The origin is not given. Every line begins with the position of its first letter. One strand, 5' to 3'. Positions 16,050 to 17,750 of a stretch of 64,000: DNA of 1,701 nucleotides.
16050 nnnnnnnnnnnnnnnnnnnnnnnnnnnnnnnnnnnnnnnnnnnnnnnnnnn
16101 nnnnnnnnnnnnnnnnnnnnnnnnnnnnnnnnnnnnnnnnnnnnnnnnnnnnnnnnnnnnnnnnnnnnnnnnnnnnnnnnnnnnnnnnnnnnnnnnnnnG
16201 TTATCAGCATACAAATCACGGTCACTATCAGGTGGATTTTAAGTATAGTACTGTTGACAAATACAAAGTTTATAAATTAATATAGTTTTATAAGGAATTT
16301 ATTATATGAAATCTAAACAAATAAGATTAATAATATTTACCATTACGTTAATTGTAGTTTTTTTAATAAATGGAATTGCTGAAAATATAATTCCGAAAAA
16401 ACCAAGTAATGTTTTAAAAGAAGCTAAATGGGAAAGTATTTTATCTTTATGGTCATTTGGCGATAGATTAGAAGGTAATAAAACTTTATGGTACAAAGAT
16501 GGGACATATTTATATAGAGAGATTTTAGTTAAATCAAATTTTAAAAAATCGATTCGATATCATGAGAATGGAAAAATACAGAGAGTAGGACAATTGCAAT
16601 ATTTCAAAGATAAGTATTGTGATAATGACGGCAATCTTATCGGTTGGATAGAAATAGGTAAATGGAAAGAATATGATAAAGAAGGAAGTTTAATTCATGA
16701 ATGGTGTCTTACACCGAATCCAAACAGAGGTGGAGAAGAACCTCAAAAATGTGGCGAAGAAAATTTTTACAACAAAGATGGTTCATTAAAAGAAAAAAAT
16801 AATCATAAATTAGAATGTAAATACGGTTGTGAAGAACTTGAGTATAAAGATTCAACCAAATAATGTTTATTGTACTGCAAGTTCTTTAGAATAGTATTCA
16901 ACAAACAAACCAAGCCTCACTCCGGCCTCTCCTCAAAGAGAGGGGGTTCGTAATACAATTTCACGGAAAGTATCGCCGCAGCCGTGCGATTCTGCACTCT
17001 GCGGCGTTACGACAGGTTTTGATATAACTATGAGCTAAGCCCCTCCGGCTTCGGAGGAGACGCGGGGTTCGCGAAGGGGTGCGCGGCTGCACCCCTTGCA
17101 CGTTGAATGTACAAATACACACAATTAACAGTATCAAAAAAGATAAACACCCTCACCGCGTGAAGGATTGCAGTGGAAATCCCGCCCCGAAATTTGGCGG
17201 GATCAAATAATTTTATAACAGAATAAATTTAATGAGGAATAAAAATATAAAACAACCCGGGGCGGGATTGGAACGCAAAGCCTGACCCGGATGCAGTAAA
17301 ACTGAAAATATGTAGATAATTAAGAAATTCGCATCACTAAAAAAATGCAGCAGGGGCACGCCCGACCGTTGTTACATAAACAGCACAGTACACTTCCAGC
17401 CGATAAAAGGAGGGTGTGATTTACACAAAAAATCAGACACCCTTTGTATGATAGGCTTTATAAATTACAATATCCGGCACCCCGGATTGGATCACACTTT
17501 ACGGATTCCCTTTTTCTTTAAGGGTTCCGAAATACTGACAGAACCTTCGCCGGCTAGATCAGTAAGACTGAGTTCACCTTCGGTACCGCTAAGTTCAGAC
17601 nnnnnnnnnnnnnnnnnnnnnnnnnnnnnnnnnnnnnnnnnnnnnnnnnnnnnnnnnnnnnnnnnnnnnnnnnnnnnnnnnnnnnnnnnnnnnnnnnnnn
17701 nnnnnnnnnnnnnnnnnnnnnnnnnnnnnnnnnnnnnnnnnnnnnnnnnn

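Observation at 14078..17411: A 39-nt internal piece of the giant gene reappears downstream of the immunity gene and brackets a 3.3-kb toxin-immunity cassette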

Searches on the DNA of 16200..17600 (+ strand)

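Call 5: search_rna_families(source=window, start=16200, end=17600, threshold=evalue, max_evalue=1)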
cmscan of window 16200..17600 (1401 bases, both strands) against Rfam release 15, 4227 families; matches with E-value up to 1: 2.
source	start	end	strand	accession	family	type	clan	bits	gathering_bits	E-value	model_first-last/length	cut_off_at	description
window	17150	17291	+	RF01705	Flavo-1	Gene; sRNA;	-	36.2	42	1.1e-05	1-76/76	no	Flavo-1 RNA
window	16913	16946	-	RF01762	whalefall-1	Gene; sRNA;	-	16.8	37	0.32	1-56/56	no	Whalefall-1 RNA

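Call 39: search_rna_families(source=window, start=17050, end=17460, threshold=evalue, max_evalue=1, show_alignments=2)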
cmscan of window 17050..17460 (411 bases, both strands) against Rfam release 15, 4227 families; matches with E-value up to 1: 1.
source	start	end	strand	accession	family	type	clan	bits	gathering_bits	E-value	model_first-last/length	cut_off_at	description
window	17150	17291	+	RF01705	Flavo-1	Gene; sRNA;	-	36.2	42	3.3e-06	1-76/76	no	Flavo-1 RNA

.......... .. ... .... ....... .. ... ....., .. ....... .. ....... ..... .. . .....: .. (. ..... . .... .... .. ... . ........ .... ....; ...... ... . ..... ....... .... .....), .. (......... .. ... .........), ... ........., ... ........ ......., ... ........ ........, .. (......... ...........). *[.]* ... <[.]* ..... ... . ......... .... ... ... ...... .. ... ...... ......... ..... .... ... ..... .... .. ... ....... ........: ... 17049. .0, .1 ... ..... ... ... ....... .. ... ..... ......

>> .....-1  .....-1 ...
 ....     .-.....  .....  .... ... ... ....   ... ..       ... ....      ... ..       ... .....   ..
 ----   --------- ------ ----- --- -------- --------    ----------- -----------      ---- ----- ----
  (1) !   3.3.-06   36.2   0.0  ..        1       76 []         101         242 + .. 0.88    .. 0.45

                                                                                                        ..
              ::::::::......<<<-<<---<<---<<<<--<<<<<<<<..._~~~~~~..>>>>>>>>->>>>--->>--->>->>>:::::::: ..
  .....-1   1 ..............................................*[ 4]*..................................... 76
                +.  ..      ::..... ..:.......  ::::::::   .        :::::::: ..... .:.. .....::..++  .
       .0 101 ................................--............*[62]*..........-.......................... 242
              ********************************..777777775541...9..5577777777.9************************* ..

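Call 72: build_rna_model(alignment_id=A8)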
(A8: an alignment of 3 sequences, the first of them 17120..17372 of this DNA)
Model R1 built from alignment A8 (3 sequences, 280 columns); structure: RNAalifold consensus.
model positions 251; base pairs 33; branch points 1; effective number of sequences 1.56; information 0.59 bits per position. Calibrated on 0.2 Mb of random sequence (short: E-values are rough).
structure used (alignment columns):
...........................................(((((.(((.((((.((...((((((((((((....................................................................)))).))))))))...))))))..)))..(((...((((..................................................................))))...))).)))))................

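Call 73: search_with_rna_model(model_id=R1, sources=[window, L001, L004, L005, L007, L008, L010, L011, L012, L014, L015, L016, L017, L018, L019, L020, L021, L022, L023, L024, L025, L026, L027, L028, L029, L031, L032, L033], max_evalue=1)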
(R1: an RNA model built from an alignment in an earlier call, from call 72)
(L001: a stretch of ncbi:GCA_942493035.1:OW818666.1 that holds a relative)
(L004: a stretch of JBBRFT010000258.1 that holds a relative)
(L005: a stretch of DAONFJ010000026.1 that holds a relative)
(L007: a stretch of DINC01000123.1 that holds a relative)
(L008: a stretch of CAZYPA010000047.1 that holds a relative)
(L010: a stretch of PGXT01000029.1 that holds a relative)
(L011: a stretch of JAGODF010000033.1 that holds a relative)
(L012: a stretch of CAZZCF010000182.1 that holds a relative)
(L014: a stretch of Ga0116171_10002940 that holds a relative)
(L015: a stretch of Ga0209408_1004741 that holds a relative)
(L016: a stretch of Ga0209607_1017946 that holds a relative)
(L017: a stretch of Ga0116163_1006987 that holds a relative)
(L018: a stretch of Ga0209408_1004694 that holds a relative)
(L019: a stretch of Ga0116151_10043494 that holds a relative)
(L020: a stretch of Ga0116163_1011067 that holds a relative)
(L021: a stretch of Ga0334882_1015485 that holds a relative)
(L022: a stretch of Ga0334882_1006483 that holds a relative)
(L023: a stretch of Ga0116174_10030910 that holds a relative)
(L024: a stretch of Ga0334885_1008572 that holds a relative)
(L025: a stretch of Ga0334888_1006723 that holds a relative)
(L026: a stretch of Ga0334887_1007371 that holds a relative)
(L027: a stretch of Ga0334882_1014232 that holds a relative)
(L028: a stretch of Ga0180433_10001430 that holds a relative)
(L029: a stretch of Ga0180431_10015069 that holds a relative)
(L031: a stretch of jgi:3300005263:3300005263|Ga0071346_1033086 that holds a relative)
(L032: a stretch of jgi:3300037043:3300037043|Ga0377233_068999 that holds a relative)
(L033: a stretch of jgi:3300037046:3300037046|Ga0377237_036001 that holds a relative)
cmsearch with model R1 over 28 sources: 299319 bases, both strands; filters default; matches with E-value up to 1: 8.
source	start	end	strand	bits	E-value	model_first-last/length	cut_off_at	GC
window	17118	17372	+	267.9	1.1e-56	1-251/251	no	0.41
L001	9752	10004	+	243.5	2.9e-51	1-251/251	no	0.37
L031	1953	2190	+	223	1e-46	1-251/251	no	0.42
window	17178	17269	-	23.8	0.015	60-148/251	no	0.36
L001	13090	13148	-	17.4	0.4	1-251/251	no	0.2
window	47118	47197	-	16.4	0.65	60-148/251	no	0.28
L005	17599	17658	+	16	0.79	170-231/251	no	0.3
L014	9791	9850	+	16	0.79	170-231/251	no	0.3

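Call 81: search_with_rna_model(model_id=R1, sources=[L034, window, L001, L031], max_evalue=0.01, make_alignment=true, show_alignments=4)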
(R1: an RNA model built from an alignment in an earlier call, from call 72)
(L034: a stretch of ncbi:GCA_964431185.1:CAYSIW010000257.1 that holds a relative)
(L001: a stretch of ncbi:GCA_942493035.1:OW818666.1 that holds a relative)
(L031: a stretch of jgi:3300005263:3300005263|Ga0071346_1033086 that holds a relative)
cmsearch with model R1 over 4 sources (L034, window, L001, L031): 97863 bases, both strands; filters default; matches with E-value up to 0.01: 5.
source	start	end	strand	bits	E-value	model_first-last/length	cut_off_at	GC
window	17118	17372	+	267.9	3.6e-57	1-251/251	no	0.41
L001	9752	10004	+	243.5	9.5e-52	1-251/251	no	0.37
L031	1953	2190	+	223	3.3e-47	1-251/251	no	0.42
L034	748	1061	+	57.7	1.5e-10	1-251/251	no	0.51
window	17178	17269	-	23.8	0.0048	60-148/251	no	0.36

Alignment A10: 5 matches aligned to the model, 417 columns, each read 5' to 3' on its own strand. Consensus structure (alignment columns), stored with it:
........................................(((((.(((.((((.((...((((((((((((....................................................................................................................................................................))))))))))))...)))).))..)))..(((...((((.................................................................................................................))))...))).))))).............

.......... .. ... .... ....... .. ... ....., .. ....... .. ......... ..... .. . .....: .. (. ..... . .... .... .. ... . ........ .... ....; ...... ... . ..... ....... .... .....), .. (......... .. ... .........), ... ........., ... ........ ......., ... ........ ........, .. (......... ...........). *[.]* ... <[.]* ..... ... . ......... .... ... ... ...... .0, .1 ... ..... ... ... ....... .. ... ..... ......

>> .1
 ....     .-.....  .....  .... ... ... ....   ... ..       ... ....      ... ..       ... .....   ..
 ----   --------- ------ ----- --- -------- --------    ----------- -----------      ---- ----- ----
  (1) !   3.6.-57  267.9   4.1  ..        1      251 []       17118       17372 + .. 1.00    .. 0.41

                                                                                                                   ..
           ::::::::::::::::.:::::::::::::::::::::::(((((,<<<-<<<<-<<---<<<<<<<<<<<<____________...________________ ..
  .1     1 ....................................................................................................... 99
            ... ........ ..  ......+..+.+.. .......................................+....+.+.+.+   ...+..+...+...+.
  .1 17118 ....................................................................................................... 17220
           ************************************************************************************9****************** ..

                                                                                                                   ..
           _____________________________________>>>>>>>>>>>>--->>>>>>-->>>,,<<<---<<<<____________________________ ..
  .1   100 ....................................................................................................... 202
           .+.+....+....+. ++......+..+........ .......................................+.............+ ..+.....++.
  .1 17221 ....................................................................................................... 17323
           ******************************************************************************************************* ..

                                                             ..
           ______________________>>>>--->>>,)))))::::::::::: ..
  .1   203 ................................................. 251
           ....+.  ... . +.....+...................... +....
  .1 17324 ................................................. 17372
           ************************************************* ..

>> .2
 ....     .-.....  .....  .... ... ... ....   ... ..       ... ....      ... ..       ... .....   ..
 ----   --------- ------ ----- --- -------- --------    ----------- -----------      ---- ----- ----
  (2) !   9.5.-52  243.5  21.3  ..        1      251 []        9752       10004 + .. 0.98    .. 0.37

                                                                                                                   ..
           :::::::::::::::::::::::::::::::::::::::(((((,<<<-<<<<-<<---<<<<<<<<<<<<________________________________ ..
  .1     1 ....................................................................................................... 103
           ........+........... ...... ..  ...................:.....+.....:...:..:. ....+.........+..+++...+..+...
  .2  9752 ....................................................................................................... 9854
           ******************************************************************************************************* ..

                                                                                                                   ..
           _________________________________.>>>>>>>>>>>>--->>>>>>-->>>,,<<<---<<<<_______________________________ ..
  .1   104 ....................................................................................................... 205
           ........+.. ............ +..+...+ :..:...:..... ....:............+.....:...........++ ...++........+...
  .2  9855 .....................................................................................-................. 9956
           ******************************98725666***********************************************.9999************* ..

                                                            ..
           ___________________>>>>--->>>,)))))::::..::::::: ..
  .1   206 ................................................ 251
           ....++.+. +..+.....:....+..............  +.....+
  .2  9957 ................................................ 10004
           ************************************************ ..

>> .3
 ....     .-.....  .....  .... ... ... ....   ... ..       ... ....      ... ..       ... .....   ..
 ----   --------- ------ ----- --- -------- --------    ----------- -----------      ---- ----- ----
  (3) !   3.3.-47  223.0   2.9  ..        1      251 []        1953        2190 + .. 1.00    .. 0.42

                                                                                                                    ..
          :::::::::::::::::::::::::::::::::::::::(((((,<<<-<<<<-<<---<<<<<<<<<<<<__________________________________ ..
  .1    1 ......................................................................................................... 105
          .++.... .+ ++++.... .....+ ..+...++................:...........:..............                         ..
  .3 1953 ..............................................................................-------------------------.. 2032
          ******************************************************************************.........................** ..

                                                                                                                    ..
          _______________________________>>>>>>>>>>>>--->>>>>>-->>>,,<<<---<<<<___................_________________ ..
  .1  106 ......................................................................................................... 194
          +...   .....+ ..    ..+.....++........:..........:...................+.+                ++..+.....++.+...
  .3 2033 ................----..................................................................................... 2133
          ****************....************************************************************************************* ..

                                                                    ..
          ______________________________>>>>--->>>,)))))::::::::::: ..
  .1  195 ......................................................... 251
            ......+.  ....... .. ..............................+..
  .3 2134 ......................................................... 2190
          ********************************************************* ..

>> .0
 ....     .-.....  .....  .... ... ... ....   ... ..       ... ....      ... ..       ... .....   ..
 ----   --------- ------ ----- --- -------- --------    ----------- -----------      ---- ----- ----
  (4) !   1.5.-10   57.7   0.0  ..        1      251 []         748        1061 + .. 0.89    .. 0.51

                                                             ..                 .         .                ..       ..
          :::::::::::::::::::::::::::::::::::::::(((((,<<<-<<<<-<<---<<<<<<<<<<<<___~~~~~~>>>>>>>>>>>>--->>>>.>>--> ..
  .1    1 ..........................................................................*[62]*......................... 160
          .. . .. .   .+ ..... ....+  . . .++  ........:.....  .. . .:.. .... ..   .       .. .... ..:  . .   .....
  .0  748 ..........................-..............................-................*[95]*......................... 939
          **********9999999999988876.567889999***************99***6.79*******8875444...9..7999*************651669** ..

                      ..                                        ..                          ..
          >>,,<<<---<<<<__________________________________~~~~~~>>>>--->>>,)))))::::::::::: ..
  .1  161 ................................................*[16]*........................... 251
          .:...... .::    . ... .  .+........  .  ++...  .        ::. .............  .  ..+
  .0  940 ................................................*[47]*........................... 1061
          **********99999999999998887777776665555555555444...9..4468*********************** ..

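Call 86: search_with_rna_model(model_id=R1, sources=[L035, L036, L032, L033], max_evalue=1)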
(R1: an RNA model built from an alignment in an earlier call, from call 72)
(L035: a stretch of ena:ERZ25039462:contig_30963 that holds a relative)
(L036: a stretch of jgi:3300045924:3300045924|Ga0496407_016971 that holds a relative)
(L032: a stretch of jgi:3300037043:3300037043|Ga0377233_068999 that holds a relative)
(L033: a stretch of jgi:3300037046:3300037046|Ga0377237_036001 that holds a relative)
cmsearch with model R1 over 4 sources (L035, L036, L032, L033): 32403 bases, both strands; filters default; matches with E-value up to 1: 0.
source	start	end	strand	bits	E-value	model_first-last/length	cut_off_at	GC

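Call 107: search_with_rna_model(model_id=R1, sources=[L037, L038, L039, L040, L041, L042, L043, L044, L045, L046, L047, L048, L049, L050, L051, L052], max_evalue=1)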
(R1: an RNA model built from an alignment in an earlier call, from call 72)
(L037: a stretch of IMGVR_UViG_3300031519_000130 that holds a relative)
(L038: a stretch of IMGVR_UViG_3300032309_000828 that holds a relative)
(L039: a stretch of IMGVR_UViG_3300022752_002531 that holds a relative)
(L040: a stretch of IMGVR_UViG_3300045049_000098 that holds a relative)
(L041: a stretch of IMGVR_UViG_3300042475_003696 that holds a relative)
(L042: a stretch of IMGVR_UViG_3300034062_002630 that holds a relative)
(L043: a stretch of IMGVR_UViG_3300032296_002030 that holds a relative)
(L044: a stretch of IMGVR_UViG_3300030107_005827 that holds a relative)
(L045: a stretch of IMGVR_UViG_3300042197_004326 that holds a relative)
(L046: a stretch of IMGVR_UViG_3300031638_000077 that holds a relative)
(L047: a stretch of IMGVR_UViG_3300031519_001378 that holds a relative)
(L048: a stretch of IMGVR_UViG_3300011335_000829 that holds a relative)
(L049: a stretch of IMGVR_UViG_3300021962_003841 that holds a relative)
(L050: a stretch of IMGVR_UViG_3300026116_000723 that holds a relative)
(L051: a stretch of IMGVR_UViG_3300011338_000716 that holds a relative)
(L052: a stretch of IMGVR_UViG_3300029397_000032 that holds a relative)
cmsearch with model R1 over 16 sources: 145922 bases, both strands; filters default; matches with E-value up to 1: 1.
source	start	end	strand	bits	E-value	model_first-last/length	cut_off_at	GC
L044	12843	12889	-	14.7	0.76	1-251/251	no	0.3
